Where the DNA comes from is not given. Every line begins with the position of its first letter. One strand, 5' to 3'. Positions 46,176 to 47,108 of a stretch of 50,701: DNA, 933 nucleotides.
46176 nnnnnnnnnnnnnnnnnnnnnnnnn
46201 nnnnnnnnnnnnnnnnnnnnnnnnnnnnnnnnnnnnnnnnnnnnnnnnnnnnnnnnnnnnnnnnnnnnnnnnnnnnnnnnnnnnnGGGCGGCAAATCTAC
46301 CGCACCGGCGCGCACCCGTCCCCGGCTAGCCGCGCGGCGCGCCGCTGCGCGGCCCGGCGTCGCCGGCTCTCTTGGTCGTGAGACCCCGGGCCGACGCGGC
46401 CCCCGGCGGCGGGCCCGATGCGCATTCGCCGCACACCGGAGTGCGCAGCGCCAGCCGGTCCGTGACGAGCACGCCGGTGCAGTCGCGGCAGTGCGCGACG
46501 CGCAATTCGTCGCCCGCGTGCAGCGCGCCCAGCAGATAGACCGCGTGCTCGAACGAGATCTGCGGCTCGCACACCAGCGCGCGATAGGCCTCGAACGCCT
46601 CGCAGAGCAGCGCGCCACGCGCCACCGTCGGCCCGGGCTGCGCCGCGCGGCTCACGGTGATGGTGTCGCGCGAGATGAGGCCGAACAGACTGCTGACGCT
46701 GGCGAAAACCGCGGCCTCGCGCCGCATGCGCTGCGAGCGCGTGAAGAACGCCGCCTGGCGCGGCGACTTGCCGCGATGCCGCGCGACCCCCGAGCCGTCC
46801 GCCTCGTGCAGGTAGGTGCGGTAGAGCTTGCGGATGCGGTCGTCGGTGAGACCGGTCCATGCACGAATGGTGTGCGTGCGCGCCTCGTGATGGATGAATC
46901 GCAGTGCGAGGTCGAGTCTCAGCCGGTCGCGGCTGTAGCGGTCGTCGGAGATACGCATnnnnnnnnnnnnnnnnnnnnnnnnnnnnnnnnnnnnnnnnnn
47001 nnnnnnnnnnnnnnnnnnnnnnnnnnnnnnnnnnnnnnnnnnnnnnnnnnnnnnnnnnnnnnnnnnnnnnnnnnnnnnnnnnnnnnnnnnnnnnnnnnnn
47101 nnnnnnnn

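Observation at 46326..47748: Orphan, divergently arranged FlhC-like / FlhD-like pair with no flagellar context, next to a secreted S8 protease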

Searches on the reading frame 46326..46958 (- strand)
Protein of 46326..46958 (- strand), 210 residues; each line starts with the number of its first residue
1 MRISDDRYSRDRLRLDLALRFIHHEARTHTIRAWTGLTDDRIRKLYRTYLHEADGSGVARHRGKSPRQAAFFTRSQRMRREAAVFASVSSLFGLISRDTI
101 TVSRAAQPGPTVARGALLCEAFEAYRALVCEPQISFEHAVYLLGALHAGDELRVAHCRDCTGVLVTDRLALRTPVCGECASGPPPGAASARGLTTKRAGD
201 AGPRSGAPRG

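Call 3: search_protein_families(library=pfam, proteins=[window:46326-46958:-], max_evalue=1)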
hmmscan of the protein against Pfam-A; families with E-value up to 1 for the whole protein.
window:46326-46958:- (210 aa): 1 family
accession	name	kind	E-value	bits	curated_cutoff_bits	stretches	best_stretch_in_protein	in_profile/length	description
PF05280.16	FlhC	-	0.00019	21.7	27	1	15-188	13-167/173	Flagellar transcriptional activator (FlhC)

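Call 4: search_protein_families(library=ncbifam, proteins=[window:46326-46958:-], max_evalue=1)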
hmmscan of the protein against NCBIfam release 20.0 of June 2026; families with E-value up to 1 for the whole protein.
window:46326-46958:- (210 aa): 1 family
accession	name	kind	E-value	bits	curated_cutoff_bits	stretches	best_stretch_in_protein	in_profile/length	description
NF009365.1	PRK12722.1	equivalog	0.00027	20.7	216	1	14-181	10-159/170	flagellar transcriptional regulator FlhC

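Call 5: find_homologous_proteins(query=window:46326-46958:-)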
Query window:46326-46958:- (210 aa): 3779 proteins with E <= 0.001 among 4808 candidates; the best 120 are listed.
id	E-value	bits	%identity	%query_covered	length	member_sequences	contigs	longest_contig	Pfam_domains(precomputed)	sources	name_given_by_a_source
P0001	2.4e-134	463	100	100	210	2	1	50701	-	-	-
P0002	2.1e-107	375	93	87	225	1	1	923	-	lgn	-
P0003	1.3e-106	373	91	89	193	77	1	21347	-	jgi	jgi:hypothetical protein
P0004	7.2e-105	367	89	90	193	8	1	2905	-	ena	-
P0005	1.1e-102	360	87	90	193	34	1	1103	-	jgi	jgi:hypothetical protein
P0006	1.3e-102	360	88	90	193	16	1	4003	-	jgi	jgi:hypothetical protein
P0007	2.5e-102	359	91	86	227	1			-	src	-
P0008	3.6e-102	358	90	86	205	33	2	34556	-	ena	-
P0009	2.0e-101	356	87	90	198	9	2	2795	-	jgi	jgi:hypothetical protein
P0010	2.1e-101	356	90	85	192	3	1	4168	-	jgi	-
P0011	3.1e-101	355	87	90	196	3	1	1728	-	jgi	jgi:hypothetical protein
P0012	3.3e-101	355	86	88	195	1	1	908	-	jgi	jgi:hypothetical protein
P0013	3.6e-101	355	88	88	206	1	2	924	-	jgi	-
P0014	6.5e-101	354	87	89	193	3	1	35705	-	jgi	jgi:hypothetical protein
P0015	9.2e-101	354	90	86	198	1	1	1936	-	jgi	jgi:hypothetical protein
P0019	4.0e-100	352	84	91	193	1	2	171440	-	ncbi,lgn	-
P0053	4.6e-97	342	82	91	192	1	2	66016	PF05280.17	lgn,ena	-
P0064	1.1e-96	340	84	88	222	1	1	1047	PF05280.17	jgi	jgi:hypothetical protein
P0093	8.4e-96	337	85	87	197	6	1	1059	PF05280.17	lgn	-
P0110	4.0e-95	335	86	86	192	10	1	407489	-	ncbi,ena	-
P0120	8.8e-95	334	84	88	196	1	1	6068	PF05280.17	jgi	-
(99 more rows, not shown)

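Call 10: search_solved_structures(query=A2, max_evalue=10, show_alignments=2)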
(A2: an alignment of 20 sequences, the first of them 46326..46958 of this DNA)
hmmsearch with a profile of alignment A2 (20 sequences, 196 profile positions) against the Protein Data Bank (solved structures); distinct sequences matched with E-value up to 10: 4.
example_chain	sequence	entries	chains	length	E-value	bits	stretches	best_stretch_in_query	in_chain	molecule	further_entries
8j56_C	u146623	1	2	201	0.067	15.8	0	11-48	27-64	Flagellar transcriptional regulator FlhC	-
8alk_B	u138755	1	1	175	0.57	12.8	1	2-58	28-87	Ras-related protein Rab-1B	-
4fmc_F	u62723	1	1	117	1.5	11.5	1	2-58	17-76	Ras-related protein Rab-1A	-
7egt_A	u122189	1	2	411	1.7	11.2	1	72-97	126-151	UvrABC system protein B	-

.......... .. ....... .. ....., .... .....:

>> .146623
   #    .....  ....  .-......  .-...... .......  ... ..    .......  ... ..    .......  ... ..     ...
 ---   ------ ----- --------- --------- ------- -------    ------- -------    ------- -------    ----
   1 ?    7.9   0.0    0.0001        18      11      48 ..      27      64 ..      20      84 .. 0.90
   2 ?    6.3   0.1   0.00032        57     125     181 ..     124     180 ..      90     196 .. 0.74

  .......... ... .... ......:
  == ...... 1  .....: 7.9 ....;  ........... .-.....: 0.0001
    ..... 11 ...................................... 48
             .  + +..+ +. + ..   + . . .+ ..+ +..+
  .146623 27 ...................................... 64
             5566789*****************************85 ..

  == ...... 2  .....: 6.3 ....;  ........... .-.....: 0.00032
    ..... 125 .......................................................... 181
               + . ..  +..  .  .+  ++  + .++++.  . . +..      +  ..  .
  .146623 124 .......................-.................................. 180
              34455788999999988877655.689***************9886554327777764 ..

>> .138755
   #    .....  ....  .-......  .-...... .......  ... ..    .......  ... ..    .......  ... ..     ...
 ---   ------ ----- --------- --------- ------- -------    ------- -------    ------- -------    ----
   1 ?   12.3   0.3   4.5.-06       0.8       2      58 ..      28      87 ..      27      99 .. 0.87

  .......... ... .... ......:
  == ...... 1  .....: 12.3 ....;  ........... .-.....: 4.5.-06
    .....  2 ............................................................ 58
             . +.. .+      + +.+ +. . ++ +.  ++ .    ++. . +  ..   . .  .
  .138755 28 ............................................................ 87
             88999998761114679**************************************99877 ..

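Call 14: find_encoding_contigs(protein=P0110, flank=10000, max_places=3)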
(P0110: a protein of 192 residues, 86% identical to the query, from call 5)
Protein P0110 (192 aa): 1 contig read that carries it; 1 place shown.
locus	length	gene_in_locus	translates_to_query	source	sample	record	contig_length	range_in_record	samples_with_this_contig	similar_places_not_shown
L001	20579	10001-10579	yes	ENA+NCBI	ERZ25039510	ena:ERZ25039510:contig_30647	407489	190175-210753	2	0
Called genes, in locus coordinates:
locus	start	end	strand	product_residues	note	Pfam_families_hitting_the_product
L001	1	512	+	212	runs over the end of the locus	-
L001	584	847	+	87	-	-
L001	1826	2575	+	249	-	-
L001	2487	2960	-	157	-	-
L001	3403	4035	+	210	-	PF07027:DUF1318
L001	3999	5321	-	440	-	PF01061:ABC2_membrane, PF12698:ABC2_membrane_3 (weak)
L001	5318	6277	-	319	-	PF00005:ABC_tran, PF13304:AAA_21 (weak)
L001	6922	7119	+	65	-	-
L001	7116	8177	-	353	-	-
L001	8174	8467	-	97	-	-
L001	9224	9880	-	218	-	-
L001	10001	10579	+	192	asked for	-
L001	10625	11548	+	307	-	PF09296:NUDIX-like, PF09297:Zn_ribbon_NUD, PF00293:NUDIX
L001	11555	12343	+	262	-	PF05742:TANGO2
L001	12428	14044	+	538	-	PF17243:POTRA_TamA_1, PF07244:POTRA (faint), PF01103:Omp85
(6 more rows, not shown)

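Call 15: find_encoding_contigs(protein=P0019, flank=10000, max_places=3)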
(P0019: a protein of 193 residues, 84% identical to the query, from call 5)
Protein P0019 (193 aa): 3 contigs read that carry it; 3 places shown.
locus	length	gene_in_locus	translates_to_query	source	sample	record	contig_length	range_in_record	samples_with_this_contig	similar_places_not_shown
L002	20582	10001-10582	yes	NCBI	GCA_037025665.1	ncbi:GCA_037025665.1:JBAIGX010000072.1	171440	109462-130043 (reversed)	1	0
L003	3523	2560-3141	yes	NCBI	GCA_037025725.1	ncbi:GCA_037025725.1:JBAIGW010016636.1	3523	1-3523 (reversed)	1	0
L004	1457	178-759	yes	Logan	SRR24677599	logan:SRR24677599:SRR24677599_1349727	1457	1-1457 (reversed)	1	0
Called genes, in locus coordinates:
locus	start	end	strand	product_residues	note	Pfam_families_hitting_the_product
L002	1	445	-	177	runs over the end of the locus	PF14378:PAP2_3 (weak), PF01569:PAP2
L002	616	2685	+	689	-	-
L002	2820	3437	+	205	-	PF07027:DUF1318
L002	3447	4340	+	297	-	PF00561:Abhydrolase_1, PF12146:Hydrolase_4 (weak), PF12697:Abhydrolase_6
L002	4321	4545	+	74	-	-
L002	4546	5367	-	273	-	PF01061:ABC2_membrane, PF12698:ABC2_membrane_3 (weak)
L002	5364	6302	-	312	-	PF00005:ABC_tran, PF13304:AAA_21 (weak)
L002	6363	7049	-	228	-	PF03544:TonB_C (weak)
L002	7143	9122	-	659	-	-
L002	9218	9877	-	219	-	-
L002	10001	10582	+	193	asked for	-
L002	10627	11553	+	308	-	PF09297:Zn_ribbon_NUD, PF00293:NUDIX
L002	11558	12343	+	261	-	PF05742:TANGO2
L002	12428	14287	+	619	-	PF07244:POTRA (faint), PF17243:POTRA_TamA_1, PF01103:Omp85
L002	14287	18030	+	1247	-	PF27051:TamB_N, PF04357:TamB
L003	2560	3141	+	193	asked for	-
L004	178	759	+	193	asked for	-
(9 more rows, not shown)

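Call 35: predict_structure(alignment_id=A2)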
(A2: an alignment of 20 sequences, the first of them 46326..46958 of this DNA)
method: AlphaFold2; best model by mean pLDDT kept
length: 210 residues; sequences in the alignment: 20
mean_pLDDT: 51.4   pTM: 0.29
mean pLDDT of the five models: 51.4, 48.0, 45.2, 44.8, 43.5
residues with pLDDT >= 90: 0; 70-90: 23; 50-70: 79; < 50: 108
segments of 3 or more residues with pLDDT < 50: 1-4, 23-26, 54-112, 169-180, 182-207
pLDDT, mean of each block of 10 residues (from residue 1): 53 67 52 73 69 46 37 34 36 33 38 58 67 67 72 58 54 42 42 42 41
secondary structure, 60 per line:
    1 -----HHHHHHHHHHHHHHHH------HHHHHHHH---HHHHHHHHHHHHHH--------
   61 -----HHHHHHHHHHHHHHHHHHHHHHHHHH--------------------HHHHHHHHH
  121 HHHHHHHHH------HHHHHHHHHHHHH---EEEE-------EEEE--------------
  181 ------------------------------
elements in order: H6-21 H28-35 H39-52 H66-91 H112-129 H136-148 E152-155 E163-166

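Call 40: fold_search(model_id=the predicted structure, library=pdb)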
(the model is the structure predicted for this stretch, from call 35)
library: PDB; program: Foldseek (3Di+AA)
matches with E <= 10: 132; with E <= 0.001: 0
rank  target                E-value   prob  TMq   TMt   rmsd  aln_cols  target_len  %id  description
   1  2rgv_B                1.5e+00  0.06  0.13  0.17  10.9        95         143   14  The crystal structure of PerR-Ox highlights 2-oxo-Histidine formation (released 2008-10-14)
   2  6wq2_A                1.6e+00  0.08  0.18  0.23  16.2       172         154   14  Cryo-EM of the S. islandicus filamentous virus, SIFV (released 2020-07-29)
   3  3f8n_B                1.7e+00  0.09  0.14  0.19  11.6        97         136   14  Crystal structure of PerR-Zn-Mn (released 2009-06-16)
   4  3ke2_A                1.8e+00  0.12  0.15  0.26   8.0        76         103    9  CRYSTAL STRUCTURE OF a DUF2131 family protein (SAMA_2911) FROM SHEWANELLA AMAZONENSIS SB2B AT 2.50 A RESOLUTION (released 2009-11-03)
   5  4lmy_B                2.3e+00  0.08  0.11  0.14   9.4        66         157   18  Structure of GAS PerR-Zn-Zn (released 2014-04-02)
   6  8unj_A                2.3e+00  0.06  0.16  0.19  11.5       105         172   14  Atomic model of the human CTF18-RFC alone in the apo state (State 1) (released 2024-05-08)
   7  7vo0_G                2.4e+00  0.06  0.10  0.15   9.4        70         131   11  Streptomyces coelicolor zinc uptake regulator complexed with zinc and DNA (trimer of dimers) (released 2022-08-03)
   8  2fe3_A                2.6e+00  0.05  0.10  0.13   9.5        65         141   20  The crystal structure of bacillus subtilis PerR-Zn reveals a novel Zn(Cys)4 Structural redox switch (released 2006-12-19)
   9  5h66_C                2.6e+00  0.04  0.09  0.21  10.0        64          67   14  Crystal structure of the Bacillus subtilis SMC head domain complexed with the cognate ScpA C-terminal domain (released 2017-03-15)
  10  3anp_C                3.1e+00  0.06  0.20  0.21  19.1       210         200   13  Crystal structure of Thermus thermophilus FadR, a TetR familly transcriptional repressor, in complex with lauroyl-CoA. (released 2011-03-09)
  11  2rgv_A                3.3e+00  0.05  0.14  0.18  11.0        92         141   15  The crystal structure of PerR-Ox highlights 2-oxo-Histidine formation (released 2008-10-14)
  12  4s0v                  3.3e+00  0.04  0.11  0.05  18.5        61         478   15  Crystal structure of the human OX2 orexin receptor bound to the insomnia drug Suvorexant (released 2015-01-14)
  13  8cll_A                3.3e+00  0.03  0.11  0.09  13.8        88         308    9  Structural insights into human TFIIIC promoter recognition (released 2023-06-21)
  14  9bkk_R                3.5e+00  0.06  0.11  0.09  19.0        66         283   17  Cholecystokinin 1 receptor (CCK1R) sterol 7M mutant, Gq chimera (mGsqi) complex (released 2024-05-22)
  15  7f8x_A                3.5e+00  0.04  0.11  0.06  19.1        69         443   16  Crystal structure of the cholecystokinin receptor CCKAR in complex with NN9056 (released 2021-12-29)
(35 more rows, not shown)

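Call 58: find_encoding_contigs(protein=P0001, flank=10000, max_places=2)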
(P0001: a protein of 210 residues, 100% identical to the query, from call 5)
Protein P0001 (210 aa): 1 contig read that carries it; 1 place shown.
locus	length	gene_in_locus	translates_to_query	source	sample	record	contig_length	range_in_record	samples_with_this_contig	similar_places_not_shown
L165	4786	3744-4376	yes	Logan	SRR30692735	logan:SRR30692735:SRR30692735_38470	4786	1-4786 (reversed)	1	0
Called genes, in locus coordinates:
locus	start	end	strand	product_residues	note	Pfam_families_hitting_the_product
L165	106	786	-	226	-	PF03544:TonB_C (weak)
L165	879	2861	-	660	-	-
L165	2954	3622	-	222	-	-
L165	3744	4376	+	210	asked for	-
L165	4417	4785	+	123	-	?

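Call 66: search_solved_structures(query=A4, max_evalue=1, show_alignments=1)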
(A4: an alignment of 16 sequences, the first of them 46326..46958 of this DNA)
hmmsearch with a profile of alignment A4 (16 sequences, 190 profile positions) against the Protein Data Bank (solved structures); distinct sequences matched with E-value up to 1: 3.
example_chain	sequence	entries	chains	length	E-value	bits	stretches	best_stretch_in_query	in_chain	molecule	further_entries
8j56_C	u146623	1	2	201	1.3e-06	31.2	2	118-182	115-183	Flagellar transcriptional regulator FlhC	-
2avu_E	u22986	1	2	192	0.0018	21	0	10-48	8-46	Flagellar transcriptional activator flhC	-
2j7a_C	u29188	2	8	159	0.41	13.3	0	140-185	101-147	CYTOCHROME C QUINOL DEHYDROGENASE NRFH | NAPC/NIRT CYTOCHROME C FAMILY PROTEIN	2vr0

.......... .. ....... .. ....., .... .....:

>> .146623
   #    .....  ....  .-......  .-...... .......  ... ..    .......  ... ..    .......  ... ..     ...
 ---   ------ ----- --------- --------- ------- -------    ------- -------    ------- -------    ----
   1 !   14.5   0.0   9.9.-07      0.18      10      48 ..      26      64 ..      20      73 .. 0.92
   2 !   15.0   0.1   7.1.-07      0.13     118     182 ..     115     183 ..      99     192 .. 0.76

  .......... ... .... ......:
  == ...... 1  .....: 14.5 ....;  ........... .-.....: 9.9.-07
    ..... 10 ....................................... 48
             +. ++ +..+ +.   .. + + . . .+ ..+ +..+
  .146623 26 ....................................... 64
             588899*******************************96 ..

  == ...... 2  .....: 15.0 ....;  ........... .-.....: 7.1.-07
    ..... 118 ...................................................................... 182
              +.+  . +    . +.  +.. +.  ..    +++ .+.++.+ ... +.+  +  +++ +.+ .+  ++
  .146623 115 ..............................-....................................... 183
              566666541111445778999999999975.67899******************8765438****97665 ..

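Call 67: search_protein_families(library=pfam, alignment_id=A4, max_evalue=0.01)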
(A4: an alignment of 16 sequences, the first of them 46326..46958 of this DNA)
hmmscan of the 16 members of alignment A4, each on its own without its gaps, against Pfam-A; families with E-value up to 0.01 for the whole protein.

A. member 1, window:46326-46958:- (210 aa): 1 family
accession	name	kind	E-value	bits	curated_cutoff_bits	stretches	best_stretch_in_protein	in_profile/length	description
PF05280.16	FlhC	-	0.00019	21.7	27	1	15-188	13-167/173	Flagellar transcriptional activator (FlhC)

B. families by the number of members that match (of 16 scanned): 1 family
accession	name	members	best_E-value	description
PF05280.16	FlhC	12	8.9e-06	Flagellar transcriptional activator (FlhC)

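Call 69: search_dna_similar(query=window:46326-46958:-, collection=plasmids, mode=protein, max_evalue=0.001, max_rows=20)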
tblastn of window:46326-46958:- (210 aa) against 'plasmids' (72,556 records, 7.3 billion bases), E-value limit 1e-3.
No match.
